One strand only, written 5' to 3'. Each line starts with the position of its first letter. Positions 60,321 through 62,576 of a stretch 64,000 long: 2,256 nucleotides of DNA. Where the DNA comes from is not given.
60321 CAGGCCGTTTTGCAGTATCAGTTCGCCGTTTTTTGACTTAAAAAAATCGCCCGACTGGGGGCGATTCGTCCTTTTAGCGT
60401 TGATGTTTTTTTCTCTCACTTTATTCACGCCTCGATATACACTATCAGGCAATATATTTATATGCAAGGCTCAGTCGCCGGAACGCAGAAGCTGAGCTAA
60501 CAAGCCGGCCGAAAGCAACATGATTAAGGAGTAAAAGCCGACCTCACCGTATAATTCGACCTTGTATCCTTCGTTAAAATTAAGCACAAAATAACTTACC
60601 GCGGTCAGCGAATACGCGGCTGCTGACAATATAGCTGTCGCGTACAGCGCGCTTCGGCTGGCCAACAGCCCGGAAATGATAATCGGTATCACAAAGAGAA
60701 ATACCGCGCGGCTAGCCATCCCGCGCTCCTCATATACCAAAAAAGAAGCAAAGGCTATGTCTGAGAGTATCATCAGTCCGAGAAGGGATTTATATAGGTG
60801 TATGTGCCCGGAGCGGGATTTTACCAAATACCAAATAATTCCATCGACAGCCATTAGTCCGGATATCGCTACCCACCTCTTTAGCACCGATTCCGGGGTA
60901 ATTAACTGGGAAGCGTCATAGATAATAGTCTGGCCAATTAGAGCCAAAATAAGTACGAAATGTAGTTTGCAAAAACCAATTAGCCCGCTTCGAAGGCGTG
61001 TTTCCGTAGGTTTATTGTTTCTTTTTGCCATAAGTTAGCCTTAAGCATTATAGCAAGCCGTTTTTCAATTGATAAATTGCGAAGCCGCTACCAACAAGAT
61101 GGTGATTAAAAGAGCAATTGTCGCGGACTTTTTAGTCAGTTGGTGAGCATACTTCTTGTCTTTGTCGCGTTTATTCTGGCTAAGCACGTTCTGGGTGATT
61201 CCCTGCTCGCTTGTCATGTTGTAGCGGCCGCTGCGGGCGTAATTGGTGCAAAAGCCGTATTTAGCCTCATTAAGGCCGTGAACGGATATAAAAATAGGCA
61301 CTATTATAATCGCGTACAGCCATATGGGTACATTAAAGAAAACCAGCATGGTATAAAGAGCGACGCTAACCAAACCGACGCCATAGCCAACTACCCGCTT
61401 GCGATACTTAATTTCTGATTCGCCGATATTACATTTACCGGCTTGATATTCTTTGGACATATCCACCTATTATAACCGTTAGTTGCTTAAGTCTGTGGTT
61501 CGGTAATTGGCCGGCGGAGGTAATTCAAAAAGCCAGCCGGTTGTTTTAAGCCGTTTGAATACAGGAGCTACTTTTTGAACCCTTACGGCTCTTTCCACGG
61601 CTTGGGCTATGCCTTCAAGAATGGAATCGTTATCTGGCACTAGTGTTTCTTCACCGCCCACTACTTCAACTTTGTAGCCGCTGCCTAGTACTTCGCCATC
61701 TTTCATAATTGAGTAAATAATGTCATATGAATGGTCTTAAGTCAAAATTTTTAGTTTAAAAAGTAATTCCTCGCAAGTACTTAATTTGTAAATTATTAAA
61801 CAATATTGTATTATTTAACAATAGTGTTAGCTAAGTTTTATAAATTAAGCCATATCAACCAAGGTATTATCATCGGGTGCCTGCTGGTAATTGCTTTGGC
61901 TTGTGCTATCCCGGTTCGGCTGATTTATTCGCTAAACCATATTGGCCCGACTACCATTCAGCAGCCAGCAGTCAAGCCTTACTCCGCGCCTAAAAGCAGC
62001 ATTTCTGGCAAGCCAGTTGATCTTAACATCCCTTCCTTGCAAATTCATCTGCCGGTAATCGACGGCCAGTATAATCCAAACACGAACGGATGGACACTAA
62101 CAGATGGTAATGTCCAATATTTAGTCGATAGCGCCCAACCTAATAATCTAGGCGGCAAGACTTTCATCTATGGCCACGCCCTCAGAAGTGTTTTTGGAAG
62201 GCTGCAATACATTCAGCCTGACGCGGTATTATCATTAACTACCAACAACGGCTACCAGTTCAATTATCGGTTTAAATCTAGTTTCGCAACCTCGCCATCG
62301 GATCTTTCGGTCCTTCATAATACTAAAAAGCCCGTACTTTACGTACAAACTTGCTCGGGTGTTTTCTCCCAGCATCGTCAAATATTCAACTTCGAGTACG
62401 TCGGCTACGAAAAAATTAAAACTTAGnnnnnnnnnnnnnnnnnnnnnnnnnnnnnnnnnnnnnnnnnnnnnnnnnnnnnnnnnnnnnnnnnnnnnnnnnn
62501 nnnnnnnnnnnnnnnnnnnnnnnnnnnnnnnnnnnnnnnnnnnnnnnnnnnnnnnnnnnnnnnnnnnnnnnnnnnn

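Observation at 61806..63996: Sorting-signal-only mini-ORF (LPATG + TM + basic tail) translationally coupled to a HAS/NodC-like processive GT2, next to a sortase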

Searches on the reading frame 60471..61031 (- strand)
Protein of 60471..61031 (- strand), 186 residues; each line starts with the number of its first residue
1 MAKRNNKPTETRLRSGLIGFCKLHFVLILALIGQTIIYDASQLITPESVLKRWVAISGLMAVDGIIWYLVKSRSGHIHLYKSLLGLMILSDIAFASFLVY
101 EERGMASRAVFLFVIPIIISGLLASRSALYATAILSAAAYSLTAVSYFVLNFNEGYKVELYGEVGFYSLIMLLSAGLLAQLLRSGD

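Call 3: search_protein_families(library=pfam, proteins=[window:60471-61031:-], max_evalue=0.1)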
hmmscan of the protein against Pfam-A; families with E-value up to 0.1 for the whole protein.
window:60471-61031:- (186 aa): 1 family
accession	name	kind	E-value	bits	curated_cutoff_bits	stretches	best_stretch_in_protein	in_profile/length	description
PF25323.1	6TM_PilS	-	0.00054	20.1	27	1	15-181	12-178/189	PilS-like transmembrane domain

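Call 4: search_protein_families(library=ncbifam, proteins=[window:60471-61031:-], max_evalue=0.1)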
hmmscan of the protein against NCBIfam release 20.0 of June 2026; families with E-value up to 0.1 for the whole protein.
window:60471-61031:- (186 aa): 1 family
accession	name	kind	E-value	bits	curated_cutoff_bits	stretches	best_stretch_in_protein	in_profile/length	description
NF045988.1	HisKinRegBRhodob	equivalog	0.015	13.6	570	1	6-160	6-159/462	sensor histidine kinase RegB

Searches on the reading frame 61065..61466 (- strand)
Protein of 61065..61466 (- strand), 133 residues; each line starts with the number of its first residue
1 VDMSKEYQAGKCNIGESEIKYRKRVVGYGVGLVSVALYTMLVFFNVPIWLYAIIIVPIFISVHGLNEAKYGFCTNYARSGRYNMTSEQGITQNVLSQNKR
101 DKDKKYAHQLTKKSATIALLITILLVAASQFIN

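Call 3: search_protein_families(library=pfam, proteins=[window:61065-61466:-], max_evalue=0.1)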
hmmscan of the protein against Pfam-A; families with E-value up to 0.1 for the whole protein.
window:61065-61466:- (133 aa): 1 family
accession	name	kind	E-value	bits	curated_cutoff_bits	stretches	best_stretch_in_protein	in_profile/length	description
PF04987.19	PigN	-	0.0046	16.2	25.4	1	18-118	46-124/456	Phosphatidylinositolglycan class N (PIG-N)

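Call 4: search_protein_families(library=ncbifam, proteins=[window:61065-61466:-], max_evalue=0.1)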
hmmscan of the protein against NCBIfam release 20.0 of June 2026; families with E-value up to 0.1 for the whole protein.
window:61065-61466:- (133 aa): 1 family
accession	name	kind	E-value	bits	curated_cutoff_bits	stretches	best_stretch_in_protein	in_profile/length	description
TIGR04104.1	cxxc_20_cxxc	subfamily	0.032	14.6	45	0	16-62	34-80/93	TIGR04104 family putative zinc finger protein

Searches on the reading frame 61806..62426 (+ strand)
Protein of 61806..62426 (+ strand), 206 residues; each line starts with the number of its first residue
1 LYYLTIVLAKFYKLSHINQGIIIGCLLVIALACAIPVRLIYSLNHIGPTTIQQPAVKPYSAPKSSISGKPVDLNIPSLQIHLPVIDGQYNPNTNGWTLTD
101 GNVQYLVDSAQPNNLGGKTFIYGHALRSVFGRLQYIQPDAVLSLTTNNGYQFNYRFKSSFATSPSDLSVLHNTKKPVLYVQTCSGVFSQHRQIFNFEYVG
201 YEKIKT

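Call 3: search_protein_families(library=pfam, proteins=[window:61806-62426:+], max_evalue=0.1)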
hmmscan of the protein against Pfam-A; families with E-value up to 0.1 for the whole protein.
window:61806-62426:+ (206 aa): 1 family
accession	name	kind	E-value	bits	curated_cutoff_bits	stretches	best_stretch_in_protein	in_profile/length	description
PF04203.18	Sortase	-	4.5e-17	62.4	26.6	1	73-192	1-118/125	Sortase domain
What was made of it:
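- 61806..62426 (+): Sortase with an N-terminal membrane anchor, convergent with the GT2 (4-nt overlap of the ends). Pfam Sortase 62 bits (call 3).
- Checked: Sortase: 61806-62426 (+) hits Pfam Sortase at 62 bits (call 3).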

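Call 4: search_protein_families(library=ncbifam, proteins=[window:61806-62426:+], max_evalue=0.1)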
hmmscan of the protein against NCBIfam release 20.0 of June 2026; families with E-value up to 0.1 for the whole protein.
window:61806-62426:+ (206 aa): 5 families
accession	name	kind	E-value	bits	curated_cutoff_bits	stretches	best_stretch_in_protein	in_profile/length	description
NF058671.1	sortase_SrtD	exception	3.8e-09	36.5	140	1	72-183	66-168/187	class D sortase, LPxTATN-specific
NF033746.1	class_D_sortase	subfamily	1.7e-08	34.3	165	1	72-183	12-114/135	class D sortase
NF033748.1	class_F_sortase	subfamily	0.0004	20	166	1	67-194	8-144/155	class F sortase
TIGR01076.1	sortase_fam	subfamily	0.00046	20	39.35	1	73-200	3-129/136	sortase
TIGR03784.1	marine_sortase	equivalog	0.0013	18.4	158.25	1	95-183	71-156/174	class GN sortase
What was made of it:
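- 61806..62426 (+): Below the cut-off of every NCBIfam class (call 4).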

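Call 29: search_solved_structures(query=window:61806-62426:+, max_evalue=0.01)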
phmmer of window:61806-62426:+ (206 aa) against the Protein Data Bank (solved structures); distinct sequences matched with E-value up to 0.01: 1.
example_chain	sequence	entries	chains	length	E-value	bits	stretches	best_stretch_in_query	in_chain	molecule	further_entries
4d70_A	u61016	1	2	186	0.008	19.2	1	98-185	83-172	SORTASE FAMILY PROTEIN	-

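Call 42: find_homologous_proteins(query=window:61806-62426:+, max_evalue=0.00001)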
Query window:61806-62426:+ (206 aa): 52 proteins with E <= 0.00001 among 143 candidates.
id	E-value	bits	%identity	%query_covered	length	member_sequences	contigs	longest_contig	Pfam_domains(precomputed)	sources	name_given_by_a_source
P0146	3.0e-130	450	100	97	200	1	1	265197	PF04203.19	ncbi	-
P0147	1.1e-93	331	74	97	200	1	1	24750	PF04203.19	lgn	-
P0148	1.1e-90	321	68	100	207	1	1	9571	PF04203.19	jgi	jgi:LPXTG-site transpeptidase (sortase) family protein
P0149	1.9e-88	314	71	97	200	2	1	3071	PF04203.19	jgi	jgi:LPXTG-site transpeptidase (sortase) family protein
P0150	2.2e-88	313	70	97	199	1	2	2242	PF04203.19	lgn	-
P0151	3.2e-88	313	66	99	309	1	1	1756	PF04203.19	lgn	-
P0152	3.9e-87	309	69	96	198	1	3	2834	PF04203.19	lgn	-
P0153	5.7e-85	302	66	98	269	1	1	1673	PF04203.19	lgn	-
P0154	8.3e-83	295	66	99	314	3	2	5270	PF04203.19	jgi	jgi:LPXTG-site transpeptidase (sortase) family protein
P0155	1.9e-82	294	66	96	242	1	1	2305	PF04203.19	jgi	jgi:LPXTG-site transpeptidase (sortase) family protein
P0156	2.2e-80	287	65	97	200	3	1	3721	PF04203.19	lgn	-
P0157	3.2e-79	283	66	97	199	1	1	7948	PF04203.19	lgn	-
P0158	1.5e-76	275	71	85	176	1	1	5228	PF04203.19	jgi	jgi:sortase (surface protein transpeptidase)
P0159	6.1e-74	266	70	81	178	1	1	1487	PF04203.19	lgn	-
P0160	2.2e-71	258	69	85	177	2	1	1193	PF04203.19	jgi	-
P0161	4.7e-46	175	48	89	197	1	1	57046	PF04203.19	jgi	jgi:LPXTG-site transpeptidase (sortase) family protein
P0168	1.9e-37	147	49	70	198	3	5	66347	PF04203.19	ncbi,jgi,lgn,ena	-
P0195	1.0e-24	105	40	66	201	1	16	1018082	PF04203.19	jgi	jgi:LPXTG-site transpeptidase (sortase) family protein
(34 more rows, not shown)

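Call 43: find_encoding_contigs(protein=P0146, flank=10000, max_places=2)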
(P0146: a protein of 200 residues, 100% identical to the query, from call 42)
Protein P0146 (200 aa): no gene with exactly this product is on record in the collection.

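Call 44: find_encoding_contigs(protein=P0161, flank=6000, max_places=2)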
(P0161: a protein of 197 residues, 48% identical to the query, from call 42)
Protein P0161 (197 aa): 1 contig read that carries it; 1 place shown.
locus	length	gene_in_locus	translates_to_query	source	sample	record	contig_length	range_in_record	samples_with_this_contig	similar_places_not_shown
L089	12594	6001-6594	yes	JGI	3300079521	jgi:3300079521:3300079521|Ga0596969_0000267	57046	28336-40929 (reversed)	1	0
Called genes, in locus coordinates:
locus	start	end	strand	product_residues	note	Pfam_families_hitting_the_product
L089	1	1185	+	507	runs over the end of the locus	PF00239:Resolvase, PF07508:Recombinase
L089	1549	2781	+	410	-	-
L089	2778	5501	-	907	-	PF17957:Big_7, PF01522:Polysacc_deac_1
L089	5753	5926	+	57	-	-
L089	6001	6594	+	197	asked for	PF04203:Sortase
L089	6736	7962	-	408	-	PF13641:Glyco_tranf_2_3, PF00535:Glycos_transf_2, PF13632:Glyco_trans_2_3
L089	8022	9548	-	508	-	PF01381:HTH_3, PF12844:HTH_19 (weak), PF13443:HTH_26 (weak), PF13560:HTH_31, PF13744:HTH_37 (faint), PF00275:EPSP_synthase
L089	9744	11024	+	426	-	PF00464:SHMT, PF00155:Aminotran_1_2 (weak)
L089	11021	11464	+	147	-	PF00293:NUDIX, PF14815:NUDIX_4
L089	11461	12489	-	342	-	PF01565:FAD_binding_4, PF02873:MurB_C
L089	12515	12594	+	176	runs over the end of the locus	PF13560:HTH_31 (weak)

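Call 45: find_encoding_contigs(protein=P0168, flank=6000, max_places=2)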
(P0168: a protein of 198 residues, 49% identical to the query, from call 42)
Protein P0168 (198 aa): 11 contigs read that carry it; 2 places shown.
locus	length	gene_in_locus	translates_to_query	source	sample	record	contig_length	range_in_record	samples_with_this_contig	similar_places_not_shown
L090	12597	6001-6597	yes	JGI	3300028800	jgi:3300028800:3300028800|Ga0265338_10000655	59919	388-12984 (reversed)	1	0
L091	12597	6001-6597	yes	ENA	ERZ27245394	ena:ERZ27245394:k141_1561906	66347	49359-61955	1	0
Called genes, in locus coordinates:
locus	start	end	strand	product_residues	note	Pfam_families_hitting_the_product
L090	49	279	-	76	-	-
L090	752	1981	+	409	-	-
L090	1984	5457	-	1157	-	PF17957:Big_7, PF01522:Polysacc_deac_1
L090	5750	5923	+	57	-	-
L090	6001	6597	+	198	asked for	PF04203:Sortase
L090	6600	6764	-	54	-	-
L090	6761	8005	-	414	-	PF00535:Glycos_transf_2, PF13641:Glyco_tranf_2_3, PF13632:Glyco_trans_2_3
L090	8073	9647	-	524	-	PF01381:HTH_3, PF12844:HTH_19 (weak), PF13443:HTH_26 (weak), PF13560:HTH_31, PF13744:HTH_37 (faint), PF00275:EPSP_synthase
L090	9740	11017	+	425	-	PF00464:SHMT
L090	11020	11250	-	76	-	-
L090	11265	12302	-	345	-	PF01565:FAD_binding_4, PF02873:MurB_C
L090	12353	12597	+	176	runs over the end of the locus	PF13560:HTH_31 (weak)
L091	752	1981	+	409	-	-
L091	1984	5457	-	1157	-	PF17957:Big_7, PF01522:Polysacc_deac_1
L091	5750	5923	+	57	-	-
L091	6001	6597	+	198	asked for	PF04203:Sortase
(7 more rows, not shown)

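Call 51: find_encoding_contigs(protein=P0195, flank=6000, max_places=2)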
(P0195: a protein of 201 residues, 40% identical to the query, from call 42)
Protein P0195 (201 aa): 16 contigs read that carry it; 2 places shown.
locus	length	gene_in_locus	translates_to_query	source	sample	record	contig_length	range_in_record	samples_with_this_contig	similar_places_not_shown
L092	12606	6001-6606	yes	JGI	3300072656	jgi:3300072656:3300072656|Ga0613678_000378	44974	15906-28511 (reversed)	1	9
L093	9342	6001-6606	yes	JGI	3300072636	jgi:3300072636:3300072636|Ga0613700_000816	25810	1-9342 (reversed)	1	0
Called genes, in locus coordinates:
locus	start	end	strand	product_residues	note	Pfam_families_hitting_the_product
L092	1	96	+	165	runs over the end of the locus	-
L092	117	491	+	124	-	-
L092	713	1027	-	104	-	PF03083:MtN3_slv (weak), PF04193:PQ-loop (weak)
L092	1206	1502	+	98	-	-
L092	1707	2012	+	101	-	-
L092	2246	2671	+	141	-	PF01230:HIT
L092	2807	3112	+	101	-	PF08803:ydhR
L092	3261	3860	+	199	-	-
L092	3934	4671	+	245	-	PF01966:HD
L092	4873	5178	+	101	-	-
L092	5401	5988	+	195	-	-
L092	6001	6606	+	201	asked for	PF04203:Sortase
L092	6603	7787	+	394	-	PF00535:Glycos_transf_2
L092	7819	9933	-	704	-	-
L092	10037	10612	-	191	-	-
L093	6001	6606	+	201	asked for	PF04203:Sortase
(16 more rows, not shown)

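Call 77: search_protein_families(library=padloc, proteins=[window:61806-62426:+], max_evalue=0.01)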
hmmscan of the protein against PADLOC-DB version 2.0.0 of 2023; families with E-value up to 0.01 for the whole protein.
window:61806-62426:+ (206 aa): 0 families

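Call 78: search_protein_families(library=phrogs, proteins=[window:61806-62426:+], max_evalue=0.01)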
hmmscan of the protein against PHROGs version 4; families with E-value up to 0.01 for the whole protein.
window:61806-62426:+ (206 aa): 0 families
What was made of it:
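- Tried and rejected: PADLOC and PHROGs gave nothing informative for the three proteins (calls 77, 78).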
